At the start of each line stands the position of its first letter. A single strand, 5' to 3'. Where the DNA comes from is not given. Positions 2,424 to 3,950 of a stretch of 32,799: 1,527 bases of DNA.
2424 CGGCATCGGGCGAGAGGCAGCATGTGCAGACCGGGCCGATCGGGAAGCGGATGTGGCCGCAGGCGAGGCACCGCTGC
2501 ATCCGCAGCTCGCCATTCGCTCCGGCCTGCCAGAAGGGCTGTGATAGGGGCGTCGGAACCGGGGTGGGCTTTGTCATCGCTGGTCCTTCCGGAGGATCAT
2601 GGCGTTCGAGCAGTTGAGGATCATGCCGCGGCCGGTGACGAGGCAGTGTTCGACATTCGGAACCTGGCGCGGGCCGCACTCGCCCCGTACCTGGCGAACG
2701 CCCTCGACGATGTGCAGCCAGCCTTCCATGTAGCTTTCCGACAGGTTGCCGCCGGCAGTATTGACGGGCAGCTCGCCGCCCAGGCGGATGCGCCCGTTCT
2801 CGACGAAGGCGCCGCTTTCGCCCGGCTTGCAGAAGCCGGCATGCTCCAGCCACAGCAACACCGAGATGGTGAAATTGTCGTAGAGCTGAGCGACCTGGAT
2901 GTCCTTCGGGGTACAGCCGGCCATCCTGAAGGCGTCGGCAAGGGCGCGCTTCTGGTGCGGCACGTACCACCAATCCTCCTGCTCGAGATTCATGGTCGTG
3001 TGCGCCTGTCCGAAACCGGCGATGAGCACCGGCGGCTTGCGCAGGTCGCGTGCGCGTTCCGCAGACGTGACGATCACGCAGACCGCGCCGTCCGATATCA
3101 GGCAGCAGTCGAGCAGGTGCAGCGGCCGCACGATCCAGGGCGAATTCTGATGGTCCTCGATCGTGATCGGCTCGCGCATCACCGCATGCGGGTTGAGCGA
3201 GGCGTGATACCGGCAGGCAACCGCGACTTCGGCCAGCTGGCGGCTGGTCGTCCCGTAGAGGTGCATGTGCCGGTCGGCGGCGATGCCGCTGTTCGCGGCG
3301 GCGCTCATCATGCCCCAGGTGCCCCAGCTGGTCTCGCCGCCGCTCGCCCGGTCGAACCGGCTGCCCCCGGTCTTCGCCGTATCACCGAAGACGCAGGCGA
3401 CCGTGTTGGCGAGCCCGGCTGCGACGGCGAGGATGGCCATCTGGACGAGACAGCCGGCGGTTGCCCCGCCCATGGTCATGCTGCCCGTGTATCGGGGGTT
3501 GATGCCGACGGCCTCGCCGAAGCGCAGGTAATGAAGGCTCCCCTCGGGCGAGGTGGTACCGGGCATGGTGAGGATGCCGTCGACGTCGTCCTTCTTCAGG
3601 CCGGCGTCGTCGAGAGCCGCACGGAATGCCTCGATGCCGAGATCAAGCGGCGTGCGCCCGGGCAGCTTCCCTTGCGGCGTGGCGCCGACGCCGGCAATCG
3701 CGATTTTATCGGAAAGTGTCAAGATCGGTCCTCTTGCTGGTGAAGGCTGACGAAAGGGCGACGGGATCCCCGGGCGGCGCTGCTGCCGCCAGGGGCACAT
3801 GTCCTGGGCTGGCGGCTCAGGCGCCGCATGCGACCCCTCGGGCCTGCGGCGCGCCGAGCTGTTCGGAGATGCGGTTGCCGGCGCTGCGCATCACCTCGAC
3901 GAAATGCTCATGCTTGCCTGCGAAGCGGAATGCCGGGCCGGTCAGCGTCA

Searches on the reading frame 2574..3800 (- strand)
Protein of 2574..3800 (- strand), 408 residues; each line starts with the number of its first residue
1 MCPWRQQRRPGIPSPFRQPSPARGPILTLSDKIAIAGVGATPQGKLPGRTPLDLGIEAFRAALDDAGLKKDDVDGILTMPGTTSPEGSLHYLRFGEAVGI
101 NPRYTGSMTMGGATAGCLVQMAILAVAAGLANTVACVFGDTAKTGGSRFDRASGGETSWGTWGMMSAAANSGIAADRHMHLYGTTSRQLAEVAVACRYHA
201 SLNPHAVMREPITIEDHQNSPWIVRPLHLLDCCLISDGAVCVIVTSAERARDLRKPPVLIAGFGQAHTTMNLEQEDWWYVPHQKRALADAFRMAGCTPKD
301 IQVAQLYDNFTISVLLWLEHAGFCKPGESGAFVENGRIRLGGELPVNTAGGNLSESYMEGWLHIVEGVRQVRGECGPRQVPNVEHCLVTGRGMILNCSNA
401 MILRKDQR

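Call 8: search_protein_families(library=pfam, proteins=[window:2574-3800:-])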
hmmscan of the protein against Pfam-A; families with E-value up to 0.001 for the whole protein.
window:2574-3800:- (408 aa): 1 family
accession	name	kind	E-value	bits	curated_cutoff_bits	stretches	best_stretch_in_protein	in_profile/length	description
PF22691.2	Thiolase_C_1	-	4.7e-46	156.5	28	1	264-404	1-143/144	Thiolase C-terminal domain-like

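Call 33: search_solved_structures(query=window:2574-3800:-, max_evalue=0.00001)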
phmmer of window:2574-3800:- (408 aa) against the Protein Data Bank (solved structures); distinct sequences matched with E-value up to 0.00001: 19.
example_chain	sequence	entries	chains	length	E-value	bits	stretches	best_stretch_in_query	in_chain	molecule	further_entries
4u4e_A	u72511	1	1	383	5.5e-74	252.6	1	27-403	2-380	Thiolase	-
6ok1_A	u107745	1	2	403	1.9e-69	237.6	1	31-392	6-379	Lipid-transfer protein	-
9myr_A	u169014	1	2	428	2.8e-49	171.2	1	30-404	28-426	Nonspecific lipid-transfer protein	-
7yvy_A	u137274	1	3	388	7.8e-43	149.9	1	32-391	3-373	Acetyl-CoA acetyltransferase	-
7pxp_C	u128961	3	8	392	4e-32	114.7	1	30-393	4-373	Benzoylsuccinyl-CoA thiolase subunit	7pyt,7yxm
6esq_A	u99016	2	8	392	1.2e-29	106.5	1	33-360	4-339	acetoacetyl-CoA thiolase | Acetyl-CoA acetyltransferase thiolase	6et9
4yzo_A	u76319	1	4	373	4.5e-29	104.6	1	169-386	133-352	Putative acyl-CoA acyltransferase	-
6hsj_A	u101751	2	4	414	2.6e-25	92.2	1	28-388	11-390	SCP2-thiolase (type-1)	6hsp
6hrv_A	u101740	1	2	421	2.7e-25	92.1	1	28-388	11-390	SCP2-thiolase (type-1)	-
5ab4_A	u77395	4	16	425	6.1e-24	87.7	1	30-406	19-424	SCP2-THIOLASE LIKE PROTEIN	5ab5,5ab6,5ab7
9skm_I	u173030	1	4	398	5.1e-20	74.8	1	289-386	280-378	2,4-diacetylphloroglucinol biosynthesis protein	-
9skh_I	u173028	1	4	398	1e-19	73.8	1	289-386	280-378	2,4-diacetylphloroglucinol biosynthesis protein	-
4bia_A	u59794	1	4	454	3.8e-19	71.9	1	227-384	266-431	3-KETOACYL-COA THIOLASE, PUTATIVE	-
4bi9_A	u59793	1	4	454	5.5e-19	71.4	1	227-384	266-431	3-KETOACYL-COA THIOLASE, PUTATIVE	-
3zbl_A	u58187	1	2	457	5.1e-17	64.9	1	88-383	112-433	3-KETOACYL-COA THIOLASE-LIKE PROTEIN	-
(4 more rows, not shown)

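Call 45: search_solved_structures(query=window:2574-3722:-, max_evalue=1e-25, show_alignments=5)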
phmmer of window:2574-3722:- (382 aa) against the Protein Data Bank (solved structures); distinct sequences matched with E-value up to 1e-25: 7.
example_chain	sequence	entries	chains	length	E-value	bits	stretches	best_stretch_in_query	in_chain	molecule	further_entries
4u4e_A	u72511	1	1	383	6.4e-74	252.3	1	2-377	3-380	Thiolase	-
6ok1_A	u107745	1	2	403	1.7e-69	237.7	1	6-366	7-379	Lipid-transfer protein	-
9myr_A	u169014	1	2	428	2.4e-49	171.4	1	4-378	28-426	Nonspecific lipid-transfer protein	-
7yvy_A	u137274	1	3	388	6.7e-43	150.1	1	6-365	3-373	Acetyl-CoA acetyltransferase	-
7pxp_C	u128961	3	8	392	2.8e-32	115.2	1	3-367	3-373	Benzoylsuccinyl-CoA thiolase subunit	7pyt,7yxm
6esq_A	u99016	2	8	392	1.1e-29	106.7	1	7-334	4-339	acetoacetyl-CoA thiolase | Acetyl-CoA acetyltransferase thiolase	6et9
4yzo_A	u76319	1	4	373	4e-29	104.8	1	143-360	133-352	Putative acyl-CoA acyltransferase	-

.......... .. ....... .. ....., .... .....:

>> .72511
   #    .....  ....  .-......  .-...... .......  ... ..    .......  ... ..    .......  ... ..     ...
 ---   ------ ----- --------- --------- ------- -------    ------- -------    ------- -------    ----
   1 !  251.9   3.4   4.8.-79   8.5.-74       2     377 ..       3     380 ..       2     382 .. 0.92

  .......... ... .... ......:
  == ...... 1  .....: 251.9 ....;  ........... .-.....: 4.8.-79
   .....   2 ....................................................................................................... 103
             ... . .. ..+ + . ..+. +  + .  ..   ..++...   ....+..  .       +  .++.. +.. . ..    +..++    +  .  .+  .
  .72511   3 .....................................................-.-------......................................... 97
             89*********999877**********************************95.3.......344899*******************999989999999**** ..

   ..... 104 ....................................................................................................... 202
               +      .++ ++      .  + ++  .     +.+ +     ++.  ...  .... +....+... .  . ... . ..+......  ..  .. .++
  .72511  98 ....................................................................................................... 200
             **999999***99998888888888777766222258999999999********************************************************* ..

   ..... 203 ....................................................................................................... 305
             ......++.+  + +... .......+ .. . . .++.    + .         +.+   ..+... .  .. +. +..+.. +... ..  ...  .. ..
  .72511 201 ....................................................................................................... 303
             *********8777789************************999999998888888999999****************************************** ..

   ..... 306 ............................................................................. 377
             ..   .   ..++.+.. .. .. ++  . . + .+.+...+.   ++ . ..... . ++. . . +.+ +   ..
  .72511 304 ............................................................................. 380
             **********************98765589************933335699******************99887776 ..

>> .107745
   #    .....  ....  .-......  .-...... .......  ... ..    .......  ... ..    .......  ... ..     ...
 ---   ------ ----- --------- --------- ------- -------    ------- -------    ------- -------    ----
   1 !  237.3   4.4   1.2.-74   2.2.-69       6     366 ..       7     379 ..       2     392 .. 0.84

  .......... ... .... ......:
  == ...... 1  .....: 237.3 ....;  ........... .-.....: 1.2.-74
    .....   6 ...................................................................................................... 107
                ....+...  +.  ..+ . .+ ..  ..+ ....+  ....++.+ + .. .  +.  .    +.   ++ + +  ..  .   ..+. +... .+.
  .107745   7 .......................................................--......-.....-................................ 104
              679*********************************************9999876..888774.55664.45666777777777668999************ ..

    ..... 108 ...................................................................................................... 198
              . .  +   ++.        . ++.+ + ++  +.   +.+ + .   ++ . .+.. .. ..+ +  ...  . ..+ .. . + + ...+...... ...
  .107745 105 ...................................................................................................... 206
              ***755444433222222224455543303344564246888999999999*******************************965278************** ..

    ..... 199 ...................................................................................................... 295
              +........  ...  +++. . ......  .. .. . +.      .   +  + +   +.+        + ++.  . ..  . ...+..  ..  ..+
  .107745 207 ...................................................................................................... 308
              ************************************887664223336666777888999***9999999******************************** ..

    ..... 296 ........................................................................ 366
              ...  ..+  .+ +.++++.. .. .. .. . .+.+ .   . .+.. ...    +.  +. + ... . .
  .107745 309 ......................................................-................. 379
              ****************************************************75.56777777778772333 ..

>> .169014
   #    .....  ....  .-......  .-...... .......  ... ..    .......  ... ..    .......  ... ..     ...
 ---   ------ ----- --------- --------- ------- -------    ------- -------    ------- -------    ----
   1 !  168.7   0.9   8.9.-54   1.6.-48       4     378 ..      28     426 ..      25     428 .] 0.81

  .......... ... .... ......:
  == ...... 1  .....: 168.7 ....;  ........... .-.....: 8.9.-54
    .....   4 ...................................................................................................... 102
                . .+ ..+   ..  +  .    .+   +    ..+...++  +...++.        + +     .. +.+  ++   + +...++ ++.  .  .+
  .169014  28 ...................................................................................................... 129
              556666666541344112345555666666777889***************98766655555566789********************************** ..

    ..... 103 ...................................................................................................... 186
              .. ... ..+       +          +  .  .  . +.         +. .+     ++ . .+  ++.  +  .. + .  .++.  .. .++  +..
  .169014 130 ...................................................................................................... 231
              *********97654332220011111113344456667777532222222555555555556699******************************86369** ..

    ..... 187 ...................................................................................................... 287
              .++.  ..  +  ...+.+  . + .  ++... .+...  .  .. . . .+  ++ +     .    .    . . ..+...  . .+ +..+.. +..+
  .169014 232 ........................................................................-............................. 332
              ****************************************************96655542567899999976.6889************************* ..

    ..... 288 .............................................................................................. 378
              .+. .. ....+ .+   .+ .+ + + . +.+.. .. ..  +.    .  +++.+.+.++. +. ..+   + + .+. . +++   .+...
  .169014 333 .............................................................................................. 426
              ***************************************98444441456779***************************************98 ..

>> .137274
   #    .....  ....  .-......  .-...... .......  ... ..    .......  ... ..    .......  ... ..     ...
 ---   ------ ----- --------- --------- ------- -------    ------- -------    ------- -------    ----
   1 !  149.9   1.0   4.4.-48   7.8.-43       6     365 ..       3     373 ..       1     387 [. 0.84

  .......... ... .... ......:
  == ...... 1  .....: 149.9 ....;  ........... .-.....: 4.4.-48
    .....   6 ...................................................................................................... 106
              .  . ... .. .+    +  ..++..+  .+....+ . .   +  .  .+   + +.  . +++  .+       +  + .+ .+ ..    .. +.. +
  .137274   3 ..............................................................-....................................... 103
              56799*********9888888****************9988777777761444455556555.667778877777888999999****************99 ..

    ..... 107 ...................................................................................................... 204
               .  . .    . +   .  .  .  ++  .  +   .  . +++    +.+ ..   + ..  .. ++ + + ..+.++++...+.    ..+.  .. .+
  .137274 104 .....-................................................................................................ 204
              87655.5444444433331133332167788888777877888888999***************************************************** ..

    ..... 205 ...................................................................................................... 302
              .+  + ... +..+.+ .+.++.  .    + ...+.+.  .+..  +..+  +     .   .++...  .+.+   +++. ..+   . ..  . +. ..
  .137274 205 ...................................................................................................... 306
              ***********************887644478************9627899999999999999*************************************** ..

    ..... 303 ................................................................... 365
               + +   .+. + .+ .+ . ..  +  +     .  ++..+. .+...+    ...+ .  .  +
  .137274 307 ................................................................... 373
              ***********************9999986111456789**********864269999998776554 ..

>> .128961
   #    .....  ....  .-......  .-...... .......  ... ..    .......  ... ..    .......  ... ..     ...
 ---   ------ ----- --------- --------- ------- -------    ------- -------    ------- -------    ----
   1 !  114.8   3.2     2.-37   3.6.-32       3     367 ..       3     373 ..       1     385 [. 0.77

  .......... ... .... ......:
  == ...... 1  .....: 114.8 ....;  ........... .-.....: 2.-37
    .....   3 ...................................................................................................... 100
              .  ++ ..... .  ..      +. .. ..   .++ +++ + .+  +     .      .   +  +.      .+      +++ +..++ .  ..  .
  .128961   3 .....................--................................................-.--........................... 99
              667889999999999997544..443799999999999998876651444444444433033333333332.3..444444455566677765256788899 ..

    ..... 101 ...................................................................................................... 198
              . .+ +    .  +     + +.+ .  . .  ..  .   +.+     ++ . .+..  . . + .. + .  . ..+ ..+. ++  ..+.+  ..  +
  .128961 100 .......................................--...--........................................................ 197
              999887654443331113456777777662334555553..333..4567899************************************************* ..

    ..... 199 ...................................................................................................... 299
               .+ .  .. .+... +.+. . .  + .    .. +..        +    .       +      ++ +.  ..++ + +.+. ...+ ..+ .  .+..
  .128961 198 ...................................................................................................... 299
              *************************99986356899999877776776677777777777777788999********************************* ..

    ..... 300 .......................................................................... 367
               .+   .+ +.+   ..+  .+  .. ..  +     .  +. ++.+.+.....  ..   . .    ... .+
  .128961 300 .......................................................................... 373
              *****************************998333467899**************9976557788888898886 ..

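Call 48: search_protein_families(library=ncbifam, proteins=[window:2574-3722:-], max_evalue=0.00001)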
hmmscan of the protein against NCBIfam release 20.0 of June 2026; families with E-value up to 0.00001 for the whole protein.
window:2574-3722:- (382 aa): 18 families
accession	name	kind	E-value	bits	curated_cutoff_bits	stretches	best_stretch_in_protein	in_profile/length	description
NF004811.0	PRK06158.1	subfamily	1.5e-97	327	421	1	4-379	7-380/384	acetyl-CoA acetyltransferase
NF005892.0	PRK07855.1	subfamily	2.4e-96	323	469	1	2-366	3-378/390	lipid-transfer protein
NF006010.0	PRK08142.1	subfamily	8.7e-76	255.2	462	1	1-373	1-378/388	thiolase domain-containing protein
NF004720.0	PRK06064.1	subfamily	8.3e-59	199.3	420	1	6-359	3-367/389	thiolase domain-containing protein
NF004715.0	PRK06059.1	equivalog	4.4e-51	174.1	424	1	4-375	3-396/399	lipid-transfer protein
NF053570.1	AcCoTHIOL_METTL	equivalog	2.5e-48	164.9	600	1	6-362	3-366/385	acetyl-CoA acetyltransferase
NF009228.0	PRK12578.1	subfamily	7.5e-48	163.1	485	1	5-355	3-362/387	thiolase domain-containing protein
NF004810.0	PRK06157.1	equivalog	2.9e-44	151.8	403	1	3-362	5-378/400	acetyl-CoA acetyltransferase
NF004982.0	PRK06365.1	equivalog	1.5e-39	136.2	695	2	30-254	42-270/430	thiolase domain-containing protein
NF006102.0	PRK08256.1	subfamily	7.1e-38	130.7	436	1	5-366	3-380/394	lipid-transfer protein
NF005704.0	PRK07516.1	subfamily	8.1e-37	127.1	412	1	6-362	3-370/389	thiolase domain-containing protein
NF006180.0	PRK08313.1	subfamily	3.2e-35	121.7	514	1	5-362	4-367/389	thiolase domain-containing protein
NF004721.0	PRK06065.1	equivalog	2.2e-34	119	455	1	3-378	8-392/393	thiolase domain-containing protein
NF053628.1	BnzsclthlBbsBGT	equivalog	1.6e-33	116.1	750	1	88-367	85-372/389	benzoylsuccinyl-CoA thiolase subunit BbsB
NF004722.0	PRK06066.1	equivalog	7.7e-30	104.1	516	1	145-373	146-379/385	thiolase domain-containing protein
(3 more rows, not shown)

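Call 49: find_homologous_proteins(query=window:2574-3722:-, max_evalue=1e-60)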
Query window:2574-3722:- (382 aa): 6197 proteins with E <= 1e-60 among 8000 candidates; the best 120 are listed.
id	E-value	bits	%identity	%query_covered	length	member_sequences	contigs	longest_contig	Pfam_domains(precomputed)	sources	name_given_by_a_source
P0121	8.4e-237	803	91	100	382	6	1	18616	PF22691.3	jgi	jgi:acetyl-CoA acetyltransferase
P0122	8.5e-236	800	90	100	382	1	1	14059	PF22691.3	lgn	-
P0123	1.6e-234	796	90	100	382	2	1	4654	PF22691.3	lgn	-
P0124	1.2e-233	793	90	100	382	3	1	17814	PF22691.3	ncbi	-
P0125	9.5e-231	783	88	99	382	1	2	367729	PF22691.3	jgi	jgi:acetyl-CoA acetyltransferase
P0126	3.5e-223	759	86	99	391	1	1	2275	PF22691.3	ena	-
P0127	1.8e-221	753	86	99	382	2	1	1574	PF22691.3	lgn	-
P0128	7.2e-219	744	84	99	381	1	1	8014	PF22691.3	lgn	-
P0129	5.5e-214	728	83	99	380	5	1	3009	PF22691.3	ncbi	-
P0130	7.9e-214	728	84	99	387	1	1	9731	PF22691.3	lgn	-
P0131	5.4e-212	722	84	99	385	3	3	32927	PF22691.3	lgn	-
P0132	1.1e-211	721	82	99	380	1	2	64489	PF22691.3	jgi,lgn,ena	-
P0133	1.5e-211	720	82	99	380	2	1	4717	PF22691.3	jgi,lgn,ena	-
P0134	2.3e-210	716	83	99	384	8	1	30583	PF22691.3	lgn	-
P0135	2.5e-210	716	82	99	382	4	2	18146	PF22691.3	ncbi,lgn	-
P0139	5.6e-210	715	82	99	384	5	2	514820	PF22691.3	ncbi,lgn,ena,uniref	ncbi:thiolase family protein [Neoaquamicrobium sediminum]|uniref:Thiolase family protein n=1 Tax=Neo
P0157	9.3e-205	698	80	99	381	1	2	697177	PF22691.3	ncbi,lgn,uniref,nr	ncbi:acetyl-CoA acetyltransferase [Rhodoligotrophos appendicifer]|uniref:thiolase C-terminal domain-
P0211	2.5e-193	660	76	98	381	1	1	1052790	PF22691.3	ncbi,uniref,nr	ncbi:hypothetical protein GCM10011360_36740 [Primorskyibacter flagellatus]|uniref:Thiolase C-termina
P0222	4.2e-192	656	76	99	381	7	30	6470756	PF22691.3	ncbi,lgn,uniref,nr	ncbi:thiolase family protein [Achromobacter deleyi]|uniref:thiolase family protein n=1 Tax=Achromoba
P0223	4.3e-192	656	75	99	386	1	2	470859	PF22691.3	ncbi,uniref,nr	ncbi:hypothetical protein Aple_035930 [Acrocarpospora pleiomorpha]|uniref:Thiolase C-terminal domain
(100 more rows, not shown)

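Call 50: find_encoding_contigs(protein=P0222, flank=10000, max_places=1)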
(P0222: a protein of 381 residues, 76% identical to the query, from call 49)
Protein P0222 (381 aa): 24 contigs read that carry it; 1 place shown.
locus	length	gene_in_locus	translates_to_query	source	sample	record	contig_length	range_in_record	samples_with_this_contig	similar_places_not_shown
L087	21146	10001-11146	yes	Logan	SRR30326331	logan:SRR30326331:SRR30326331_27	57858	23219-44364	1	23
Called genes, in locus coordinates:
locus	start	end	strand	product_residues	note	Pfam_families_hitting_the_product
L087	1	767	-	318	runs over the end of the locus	PF00126:HTH_1, PF03466:LysR_substrate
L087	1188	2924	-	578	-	PF00916:Sulfate_transp, PF01740:STAS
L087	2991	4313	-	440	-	-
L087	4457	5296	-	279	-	PF09339:HTH_IclR, PF01614:IclR_C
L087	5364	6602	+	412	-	PF02515:CoA_transf_3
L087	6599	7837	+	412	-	PF02515:CoA_transf_3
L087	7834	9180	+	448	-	PF03972:MmgE_PrpD_N, PF19305:MmgE_PrpD_C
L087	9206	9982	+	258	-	PF00378:ECH_1, PF16113:ECH_2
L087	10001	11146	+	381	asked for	PF22691:Thiolase_C_1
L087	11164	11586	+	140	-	PF12172:zf-ChsH2, PF01796:OB_ChsH2_C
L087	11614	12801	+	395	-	PF02771:Acyl-CoA_dh_N, PF02770:Acyl-CoA_dh_M, PF00441:Acyl-CoA_dh_1, PF08028:Acyl-CoA_dh_2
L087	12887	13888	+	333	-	PF03401:TctC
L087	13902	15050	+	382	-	PF04303:PrpF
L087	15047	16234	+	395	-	PF00465:Fe-ADH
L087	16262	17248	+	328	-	PF03401:TctC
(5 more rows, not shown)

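Call 51: find_encoding_contigs(protein=P0223, flank=10000, max_places=1)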
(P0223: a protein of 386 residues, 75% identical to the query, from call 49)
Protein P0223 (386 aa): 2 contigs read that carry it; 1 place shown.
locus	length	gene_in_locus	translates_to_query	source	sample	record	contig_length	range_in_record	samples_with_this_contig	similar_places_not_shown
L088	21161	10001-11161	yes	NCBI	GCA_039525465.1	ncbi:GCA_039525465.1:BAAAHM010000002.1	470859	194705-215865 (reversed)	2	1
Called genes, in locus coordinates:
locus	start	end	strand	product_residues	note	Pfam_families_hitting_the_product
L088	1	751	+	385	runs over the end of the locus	PF02771:Acyl-CoA_dh_N, PF02770:Acyl-CoA_dh_M, PF00441:Acyl-CoA_dh_1, PF08028:Acyl-CoA_dh_2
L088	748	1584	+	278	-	PF03328:HpcH_HpaI, PF15617:C-C_Bond_Lyase (faint)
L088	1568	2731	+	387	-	PF02515:CoA_transf_3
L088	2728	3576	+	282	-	PF27832:Htd2 (weak), PF13452:FAS1_DH_region (weak)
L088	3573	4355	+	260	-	PF01012:ETF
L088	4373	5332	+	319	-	PF01012:ETF, PF00766:ETF_alpha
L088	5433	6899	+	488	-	PF00890:FAD_binding_2, PF07992:Pyr_redox_2 (faint), PF12831:FAD_oxidored (weak)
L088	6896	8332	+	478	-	PF03972:MmgE_PrpD_N, PF19305:MmgE_PrpD_C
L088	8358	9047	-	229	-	PF00392:GntR, PF07729:FCD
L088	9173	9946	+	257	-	PF00378:ECH_1, PF16113:ECH_2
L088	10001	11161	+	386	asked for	PF22691:Thiolase_C_1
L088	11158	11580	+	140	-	PF12172:zf-ChsH2, PF01796:OB_ChsH2_C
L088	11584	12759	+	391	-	PF02515:CoA_transf_3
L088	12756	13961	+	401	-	PF02515:CoA_transf_3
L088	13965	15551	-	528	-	PF16655:PhoD_N, PF09423:PhoD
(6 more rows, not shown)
